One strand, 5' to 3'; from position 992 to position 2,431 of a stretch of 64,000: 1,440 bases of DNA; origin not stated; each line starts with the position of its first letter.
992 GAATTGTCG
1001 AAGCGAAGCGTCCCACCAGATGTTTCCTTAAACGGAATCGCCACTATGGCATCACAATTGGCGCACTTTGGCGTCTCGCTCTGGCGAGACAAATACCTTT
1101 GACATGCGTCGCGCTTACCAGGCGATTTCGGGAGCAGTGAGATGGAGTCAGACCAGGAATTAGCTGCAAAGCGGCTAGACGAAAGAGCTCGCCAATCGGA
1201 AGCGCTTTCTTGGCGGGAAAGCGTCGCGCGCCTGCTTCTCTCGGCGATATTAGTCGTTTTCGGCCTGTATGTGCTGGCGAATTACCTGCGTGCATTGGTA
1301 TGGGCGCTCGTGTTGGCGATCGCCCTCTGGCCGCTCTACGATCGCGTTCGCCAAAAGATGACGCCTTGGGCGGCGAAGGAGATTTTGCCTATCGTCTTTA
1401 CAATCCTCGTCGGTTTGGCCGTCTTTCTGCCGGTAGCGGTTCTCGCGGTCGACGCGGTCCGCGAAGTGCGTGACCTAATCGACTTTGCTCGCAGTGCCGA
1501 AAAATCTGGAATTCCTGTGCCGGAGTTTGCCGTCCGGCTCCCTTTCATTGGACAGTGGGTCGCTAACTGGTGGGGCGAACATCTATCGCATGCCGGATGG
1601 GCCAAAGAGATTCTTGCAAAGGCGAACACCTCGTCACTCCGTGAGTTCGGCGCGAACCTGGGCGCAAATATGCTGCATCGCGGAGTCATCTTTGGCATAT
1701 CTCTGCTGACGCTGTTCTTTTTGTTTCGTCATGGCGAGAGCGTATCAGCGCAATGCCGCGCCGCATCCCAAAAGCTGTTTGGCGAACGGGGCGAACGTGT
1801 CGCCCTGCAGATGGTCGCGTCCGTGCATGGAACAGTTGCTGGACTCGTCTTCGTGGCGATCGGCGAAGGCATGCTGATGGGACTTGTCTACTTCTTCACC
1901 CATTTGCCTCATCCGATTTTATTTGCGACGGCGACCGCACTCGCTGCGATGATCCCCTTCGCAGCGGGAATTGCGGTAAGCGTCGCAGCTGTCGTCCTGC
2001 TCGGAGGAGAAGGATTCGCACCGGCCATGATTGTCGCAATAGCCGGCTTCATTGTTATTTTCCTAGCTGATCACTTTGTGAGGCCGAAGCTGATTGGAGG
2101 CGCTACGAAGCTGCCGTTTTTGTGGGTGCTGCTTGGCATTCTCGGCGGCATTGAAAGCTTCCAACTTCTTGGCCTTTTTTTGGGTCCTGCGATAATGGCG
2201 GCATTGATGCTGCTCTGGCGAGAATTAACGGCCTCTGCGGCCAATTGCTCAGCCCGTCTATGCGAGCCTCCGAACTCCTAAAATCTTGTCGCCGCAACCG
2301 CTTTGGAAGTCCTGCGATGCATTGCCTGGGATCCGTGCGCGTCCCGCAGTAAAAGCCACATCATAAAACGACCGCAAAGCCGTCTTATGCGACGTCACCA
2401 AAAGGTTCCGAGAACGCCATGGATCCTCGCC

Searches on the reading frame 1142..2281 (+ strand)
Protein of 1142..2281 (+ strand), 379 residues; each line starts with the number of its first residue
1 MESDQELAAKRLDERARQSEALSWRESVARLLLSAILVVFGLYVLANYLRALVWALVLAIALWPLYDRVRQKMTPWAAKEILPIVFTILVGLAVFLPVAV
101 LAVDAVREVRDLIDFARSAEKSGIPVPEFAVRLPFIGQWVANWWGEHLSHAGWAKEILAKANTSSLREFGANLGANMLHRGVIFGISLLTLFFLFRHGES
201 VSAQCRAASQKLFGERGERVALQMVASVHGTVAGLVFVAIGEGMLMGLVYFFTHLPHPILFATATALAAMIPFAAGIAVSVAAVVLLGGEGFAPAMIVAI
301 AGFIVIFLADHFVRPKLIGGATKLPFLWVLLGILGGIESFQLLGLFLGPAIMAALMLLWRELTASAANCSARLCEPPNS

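Call 78: search_protein_families(library=pfam, proteins=[window:1142-2281:+], max_evalue=0.0001)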
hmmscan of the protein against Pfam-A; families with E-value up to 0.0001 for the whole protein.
window:1142-2281:+ (379 aa): 1 family
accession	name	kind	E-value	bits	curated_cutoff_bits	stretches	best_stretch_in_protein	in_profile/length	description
PF01594.21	AI-2E_transport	-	4.6e-32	111.9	34.3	1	31-355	3-319/327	AI-2E family transporter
